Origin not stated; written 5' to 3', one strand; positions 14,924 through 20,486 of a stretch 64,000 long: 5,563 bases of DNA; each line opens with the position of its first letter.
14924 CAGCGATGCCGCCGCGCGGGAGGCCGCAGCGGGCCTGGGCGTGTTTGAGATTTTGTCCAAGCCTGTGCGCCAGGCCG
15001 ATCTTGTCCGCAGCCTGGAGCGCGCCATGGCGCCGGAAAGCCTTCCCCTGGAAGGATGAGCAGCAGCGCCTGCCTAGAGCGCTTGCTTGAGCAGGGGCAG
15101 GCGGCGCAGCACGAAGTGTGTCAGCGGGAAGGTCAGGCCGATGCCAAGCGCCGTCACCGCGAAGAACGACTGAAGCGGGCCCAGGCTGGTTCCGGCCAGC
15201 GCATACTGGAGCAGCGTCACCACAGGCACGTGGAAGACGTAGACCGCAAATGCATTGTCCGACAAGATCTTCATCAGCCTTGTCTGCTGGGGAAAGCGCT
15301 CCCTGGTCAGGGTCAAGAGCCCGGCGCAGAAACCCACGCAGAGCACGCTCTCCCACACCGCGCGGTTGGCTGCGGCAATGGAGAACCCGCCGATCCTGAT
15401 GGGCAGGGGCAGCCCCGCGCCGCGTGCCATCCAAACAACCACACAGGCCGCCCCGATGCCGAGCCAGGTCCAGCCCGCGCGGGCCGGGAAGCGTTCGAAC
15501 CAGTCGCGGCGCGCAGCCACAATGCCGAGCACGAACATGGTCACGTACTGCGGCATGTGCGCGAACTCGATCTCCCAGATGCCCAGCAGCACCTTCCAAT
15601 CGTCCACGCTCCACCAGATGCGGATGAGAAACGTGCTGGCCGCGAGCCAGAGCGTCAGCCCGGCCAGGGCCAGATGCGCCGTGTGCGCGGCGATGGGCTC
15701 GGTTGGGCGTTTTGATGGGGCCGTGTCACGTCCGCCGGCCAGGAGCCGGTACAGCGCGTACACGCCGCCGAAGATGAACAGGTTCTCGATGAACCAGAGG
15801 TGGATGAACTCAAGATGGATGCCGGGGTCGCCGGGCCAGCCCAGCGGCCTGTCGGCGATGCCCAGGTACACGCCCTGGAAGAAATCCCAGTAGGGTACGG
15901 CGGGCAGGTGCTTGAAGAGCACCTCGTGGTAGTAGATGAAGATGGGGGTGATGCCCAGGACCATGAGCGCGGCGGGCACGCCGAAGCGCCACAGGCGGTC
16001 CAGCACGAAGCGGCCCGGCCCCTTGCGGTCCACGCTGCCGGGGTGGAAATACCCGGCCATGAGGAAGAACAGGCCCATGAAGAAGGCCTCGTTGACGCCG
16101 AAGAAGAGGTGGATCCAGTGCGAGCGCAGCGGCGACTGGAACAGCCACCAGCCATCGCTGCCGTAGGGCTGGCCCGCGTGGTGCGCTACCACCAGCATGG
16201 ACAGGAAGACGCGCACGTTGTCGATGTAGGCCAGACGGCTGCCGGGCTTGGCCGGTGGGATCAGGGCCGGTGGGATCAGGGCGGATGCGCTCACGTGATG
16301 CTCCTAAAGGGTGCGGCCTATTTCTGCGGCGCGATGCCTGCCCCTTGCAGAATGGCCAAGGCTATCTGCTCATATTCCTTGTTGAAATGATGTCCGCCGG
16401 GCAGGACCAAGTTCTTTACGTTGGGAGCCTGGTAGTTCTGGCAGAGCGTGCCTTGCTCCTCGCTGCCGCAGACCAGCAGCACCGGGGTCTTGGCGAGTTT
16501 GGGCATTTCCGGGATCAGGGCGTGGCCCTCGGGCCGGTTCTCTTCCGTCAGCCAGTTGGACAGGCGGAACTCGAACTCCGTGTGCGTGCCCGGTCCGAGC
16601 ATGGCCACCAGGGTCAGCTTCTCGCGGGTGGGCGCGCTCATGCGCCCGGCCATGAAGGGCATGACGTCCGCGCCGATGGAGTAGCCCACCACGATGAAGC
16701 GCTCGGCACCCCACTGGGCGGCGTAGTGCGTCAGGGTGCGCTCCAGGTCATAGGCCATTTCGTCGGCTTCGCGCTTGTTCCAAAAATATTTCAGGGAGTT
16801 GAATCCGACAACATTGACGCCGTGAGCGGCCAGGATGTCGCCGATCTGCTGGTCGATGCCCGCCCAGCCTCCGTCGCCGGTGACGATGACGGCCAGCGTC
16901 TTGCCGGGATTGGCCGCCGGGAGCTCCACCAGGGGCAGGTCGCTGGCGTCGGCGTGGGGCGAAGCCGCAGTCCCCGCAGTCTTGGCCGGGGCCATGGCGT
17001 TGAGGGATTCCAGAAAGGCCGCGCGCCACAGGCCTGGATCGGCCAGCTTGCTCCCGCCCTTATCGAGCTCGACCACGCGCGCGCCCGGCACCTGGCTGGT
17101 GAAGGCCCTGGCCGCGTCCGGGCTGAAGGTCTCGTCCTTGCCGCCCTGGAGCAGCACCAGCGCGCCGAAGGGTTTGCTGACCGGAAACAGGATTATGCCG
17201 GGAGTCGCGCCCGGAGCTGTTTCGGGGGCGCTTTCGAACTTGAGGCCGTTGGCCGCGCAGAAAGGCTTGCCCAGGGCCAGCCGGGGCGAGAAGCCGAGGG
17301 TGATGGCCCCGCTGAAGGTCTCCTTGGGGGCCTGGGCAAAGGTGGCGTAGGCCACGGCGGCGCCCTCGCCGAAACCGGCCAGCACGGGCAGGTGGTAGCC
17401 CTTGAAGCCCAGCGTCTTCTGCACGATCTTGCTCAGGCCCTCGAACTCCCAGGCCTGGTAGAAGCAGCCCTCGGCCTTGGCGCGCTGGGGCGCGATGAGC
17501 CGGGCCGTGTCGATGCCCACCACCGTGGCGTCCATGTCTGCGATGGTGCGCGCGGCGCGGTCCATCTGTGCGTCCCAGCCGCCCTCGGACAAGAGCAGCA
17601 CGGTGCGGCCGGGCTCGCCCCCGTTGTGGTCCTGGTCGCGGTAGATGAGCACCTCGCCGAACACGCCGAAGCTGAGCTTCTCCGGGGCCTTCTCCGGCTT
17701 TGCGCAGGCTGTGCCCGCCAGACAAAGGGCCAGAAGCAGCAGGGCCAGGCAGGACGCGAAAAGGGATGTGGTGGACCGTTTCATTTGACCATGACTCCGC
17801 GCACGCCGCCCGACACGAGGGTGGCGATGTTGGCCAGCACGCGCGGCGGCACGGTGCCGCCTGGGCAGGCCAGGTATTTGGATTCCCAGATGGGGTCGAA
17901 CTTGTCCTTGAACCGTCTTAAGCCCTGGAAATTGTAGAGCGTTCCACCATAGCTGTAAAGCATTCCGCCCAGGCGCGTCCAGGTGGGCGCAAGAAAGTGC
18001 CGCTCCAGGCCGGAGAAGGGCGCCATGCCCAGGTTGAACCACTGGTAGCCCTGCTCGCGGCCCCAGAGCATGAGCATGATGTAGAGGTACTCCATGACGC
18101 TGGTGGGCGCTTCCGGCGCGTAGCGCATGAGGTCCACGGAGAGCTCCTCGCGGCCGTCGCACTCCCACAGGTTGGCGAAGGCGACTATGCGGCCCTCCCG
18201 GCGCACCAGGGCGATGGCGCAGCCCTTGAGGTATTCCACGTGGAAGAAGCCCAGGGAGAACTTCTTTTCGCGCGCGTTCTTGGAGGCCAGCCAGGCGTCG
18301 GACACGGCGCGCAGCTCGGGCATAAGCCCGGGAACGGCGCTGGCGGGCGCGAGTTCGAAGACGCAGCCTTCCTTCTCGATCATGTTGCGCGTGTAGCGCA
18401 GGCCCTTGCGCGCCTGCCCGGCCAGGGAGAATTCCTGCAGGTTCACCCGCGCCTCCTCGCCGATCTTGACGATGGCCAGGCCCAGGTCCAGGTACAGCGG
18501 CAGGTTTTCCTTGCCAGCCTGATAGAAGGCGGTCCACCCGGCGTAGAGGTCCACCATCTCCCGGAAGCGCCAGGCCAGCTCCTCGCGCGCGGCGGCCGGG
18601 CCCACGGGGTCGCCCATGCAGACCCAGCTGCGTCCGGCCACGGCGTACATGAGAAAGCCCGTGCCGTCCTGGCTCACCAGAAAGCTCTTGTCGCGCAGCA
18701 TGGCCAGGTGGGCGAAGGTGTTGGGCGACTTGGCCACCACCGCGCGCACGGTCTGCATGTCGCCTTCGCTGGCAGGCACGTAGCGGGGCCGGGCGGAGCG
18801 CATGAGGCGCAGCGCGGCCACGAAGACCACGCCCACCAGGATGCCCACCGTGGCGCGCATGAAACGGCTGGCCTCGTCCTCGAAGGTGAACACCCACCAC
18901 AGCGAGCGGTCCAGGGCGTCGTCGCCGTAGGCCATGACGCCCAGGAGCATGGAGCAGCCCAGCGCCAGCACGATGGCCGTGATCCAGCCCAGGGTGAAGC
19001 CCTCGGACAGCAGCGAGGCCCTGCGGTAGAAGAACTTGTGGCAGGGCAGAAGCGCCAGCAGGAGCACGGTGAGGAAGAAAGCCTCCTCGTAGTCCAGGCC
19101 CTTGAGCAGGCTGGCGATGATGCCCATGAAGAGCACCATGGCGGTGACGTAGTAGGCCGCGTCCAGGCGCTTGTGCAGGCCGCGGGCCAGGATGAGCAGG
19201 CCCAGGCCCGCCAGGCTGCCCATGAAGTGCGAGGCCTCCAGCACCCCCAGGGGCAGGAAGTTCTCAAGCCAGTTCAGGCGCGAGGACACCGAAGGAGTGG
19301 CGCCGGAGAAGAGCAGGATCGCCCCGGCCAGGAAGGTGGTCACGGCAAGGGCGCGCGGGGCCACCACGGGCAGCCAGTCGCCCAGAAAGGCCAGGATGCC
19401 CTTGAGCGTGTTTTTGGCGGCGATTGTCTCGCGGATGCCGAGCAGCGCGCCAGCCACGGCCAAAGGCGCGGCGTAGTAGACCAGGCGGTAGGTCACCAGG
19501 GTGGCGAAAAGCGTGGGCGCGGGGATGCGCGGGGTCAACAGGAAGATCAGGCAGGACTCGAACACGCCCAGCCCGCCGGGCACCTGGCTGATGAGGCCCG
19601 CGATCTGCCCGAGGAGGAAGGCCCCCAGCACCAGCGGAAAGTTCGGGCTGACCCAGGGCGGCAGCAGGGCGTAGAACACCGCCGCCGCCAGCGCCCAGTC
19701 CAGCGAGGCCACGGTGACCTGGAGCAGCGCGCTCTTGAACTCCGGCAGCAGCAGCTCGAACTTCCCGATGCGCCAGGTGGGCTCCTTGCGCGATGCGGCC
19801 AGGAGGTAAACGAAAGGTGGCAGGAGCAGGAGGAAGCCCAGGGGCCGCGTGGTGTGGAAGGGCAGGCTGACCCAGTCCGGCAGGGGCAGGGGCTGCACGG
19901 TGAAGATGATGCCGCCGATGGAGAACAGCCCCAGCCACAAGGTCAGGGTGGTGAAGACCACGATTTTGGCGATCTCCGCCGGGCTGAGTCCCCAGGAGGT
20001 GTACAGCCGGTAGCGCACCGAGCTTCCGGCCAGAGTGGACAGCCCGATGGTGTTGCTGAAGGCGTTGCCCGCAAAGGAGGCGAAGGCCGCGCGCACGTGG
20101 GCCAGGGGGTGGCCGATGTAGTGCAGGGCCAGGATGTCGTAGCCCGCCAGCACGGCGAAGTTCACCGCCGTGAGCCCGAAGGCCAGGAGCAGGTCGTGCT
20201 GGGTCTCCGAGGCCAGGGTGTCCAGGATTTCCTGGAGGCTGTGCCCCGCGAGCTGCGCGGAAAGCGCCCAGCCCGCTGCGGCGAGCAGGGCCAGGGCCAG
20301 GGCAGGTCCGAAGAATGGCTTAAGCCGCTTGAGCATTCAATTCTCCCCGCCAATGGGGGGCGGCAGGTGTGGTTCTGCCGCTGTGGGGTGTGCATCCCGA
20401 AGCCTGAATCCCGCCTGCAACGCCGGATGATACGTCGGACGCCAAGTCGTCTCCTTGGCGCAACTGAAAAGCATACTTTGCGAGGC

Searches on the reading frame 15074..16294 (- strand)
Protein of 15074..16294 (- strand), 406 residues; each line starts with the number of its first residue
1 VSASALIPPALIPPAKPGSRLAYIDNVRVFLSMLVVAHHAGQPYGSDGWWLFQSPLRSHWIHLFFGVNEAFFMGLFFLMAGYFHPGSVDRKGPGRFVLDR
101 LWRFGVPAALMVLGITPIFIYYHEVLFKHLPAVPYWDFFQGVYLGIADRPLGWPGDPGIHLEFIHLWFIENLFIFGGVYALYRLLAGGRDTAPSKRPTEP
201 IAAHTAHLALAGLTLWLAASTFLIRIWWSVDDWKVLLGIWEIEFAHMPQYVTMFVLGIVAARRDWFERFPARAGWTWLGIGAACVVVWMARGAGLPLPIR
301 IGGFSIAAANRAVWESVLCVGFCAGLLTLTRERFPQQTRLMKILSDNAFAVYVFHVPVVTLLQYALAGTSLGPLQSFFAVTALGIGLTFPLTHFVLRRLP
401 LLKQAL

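Call 45: search_protein_families(library=pfam, proteins=[window:15074-16294:-], max_evalue=0.00001)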
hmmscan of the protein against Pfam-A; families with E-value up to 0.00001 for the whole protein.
window:15074-16294:- (406 aa): 1 family
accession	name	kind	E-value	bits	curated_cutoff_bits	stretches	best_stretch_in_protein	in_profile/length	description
PF01757.29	Acyl_transf_3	-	8.1e-24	84.7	31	1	22-392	2-325/326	Acyltransferase domain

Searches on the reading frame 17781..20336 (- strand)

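Call 45: search_protein_families(library=pfam, proteins=[window:17781-20336:-], max_evalue=0.00001)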
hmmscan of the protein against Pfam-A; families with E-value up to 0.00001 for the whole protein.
window:17781-20336:- (851 aa): 2 families
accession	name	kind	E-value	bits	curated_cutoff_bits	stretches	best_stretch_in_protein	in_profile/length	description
PF09924.15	LPG_synthase_C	-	8.7e-96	320.9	27.5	1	533-823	3-297/298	Phosphatidylglycerol lysyltransferase, C-terminal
PF03706.18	LPG_synthase_TM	-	2e-08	34.5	33.4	1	13-294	3-301/302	Lysylphosphatidylglycerol synthase TM region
